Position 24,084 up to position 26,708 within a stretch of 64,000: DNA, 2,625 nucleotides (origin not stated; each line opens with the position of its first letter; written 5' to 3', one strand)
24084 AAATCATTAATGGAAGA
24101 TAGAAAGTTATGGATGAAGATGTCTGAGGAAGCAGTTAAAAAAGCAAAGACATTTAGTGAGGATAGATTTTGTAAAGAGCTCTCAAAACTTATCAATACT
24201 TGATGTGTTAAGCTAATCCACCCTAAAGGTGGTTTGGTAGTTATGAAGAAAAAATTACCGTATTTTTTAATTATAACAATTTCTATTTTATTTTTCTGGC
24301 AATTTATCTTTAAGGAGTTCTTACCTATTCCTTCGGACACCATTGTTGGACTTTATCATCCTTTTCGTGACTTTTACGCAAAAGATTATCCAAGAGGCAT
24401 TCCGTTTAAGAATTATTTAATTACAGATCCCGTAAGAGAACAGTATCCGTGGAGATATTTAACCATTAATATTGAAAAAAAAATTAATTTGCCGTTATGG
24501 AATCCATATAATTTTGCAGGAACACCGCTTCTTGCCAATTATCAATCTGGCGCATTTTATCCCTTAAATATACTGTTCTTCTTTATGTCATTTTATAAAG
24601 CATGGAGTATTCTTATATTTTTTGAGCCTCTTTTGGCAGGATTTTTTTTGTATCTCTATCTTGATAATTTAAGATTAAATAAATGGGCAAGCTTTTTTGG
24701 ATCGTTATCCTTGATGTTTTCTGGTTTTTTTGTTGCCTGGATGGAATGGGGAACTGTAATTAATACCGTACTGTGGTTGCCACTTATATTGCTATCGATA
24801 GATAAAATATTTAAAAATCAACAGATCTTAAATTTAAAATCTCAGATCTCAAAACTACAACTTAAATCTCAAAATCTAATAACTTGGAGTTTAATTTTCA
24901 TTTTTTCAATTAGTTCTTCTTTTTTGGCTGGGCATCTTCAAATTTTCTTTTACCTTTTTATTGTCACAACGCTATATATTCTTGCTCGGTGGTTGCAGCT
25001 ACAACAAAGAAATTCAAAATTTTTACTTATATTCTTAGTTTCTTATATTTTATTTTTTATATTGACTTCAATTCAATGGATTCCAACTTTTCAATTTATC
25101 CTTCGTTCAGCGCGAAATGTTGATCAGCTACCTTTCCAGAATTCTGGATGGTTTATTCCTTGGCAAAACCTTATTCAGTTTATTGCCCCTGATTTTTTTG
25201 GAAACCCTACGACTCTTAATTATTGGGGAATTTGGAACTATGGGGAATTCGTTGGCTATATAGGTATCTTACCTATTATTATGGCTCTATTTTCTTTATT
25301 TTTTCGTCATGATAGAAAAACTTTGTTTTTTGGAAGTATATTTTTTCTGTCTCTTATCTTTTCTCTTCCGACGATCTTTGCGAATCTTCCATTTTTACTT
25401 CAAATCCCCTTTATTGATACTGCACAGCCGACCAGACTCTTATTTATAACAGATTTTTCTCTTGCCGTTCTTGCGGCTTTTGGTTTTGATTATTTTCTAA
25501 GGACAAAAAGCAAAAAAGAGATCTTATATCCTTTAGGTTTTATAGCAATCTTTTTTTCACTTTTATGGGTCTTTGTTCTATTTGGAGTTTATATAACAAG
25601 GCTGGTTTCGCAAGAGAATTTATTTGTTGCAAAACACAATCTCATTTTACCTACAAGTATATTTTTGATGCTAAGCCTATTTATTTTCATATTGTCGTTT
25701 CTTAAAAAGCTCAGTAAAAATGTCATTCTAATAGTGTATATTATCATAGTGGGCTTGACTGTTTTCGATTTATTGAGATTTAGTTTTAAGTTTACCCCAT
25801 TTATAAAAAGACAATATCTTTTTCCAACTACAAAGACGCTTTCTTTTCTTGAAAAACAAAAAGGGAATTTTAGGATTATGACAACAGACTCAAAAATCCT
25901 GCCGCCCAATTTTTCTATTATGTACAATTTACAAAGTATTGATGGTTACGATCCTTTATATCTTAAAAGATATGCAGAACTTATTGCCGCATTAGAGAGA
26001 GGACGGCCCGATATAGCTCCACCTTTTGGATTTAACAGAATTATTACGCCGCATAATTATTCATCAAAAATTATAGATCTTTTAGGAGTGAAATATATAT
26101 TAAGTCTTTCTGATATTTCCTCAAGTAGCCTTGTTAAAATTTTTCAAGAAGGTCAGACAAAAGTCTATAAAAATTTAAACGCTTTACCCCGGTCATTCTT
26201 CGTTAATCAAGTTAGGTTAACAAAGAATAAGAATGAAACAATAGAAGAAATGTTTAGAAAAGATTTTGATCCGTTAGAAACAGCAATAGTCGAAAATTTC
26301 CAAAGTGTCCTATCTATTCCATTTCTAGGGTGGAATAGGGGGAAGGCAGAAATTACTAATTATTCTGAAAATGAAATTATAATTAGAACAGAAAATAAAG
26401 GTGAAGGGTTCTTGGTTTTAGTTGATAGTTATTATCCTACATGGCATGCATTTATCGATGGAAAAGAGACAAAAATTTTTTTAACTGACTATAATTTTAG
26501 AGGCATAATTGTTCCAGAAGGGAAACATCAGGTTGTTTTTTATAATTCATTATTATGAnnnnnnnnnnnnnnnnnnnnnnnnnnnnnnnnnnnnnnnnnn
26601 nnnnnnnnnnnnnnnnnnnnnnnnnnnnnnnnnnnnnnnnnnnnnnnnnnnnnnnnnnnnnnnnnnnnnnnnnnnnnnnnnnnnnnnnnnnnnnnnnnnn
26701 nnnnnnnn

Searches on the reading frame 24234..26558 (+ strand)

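Call 13: search_protein_families(library=pfam, proteins=[window:24234-26558:+], max_evalue=0.0001)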
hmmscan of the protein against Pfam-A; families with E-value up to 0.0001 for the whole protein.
window:24234-26558:+ (774 aa): 1 family
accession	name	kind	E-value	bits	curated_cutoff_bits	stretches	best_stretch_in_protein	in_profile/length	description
PF09586.16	YfhO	-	1e-25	90.8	28.5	3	239-666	187-603/835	Bacterial membrane protein YfhO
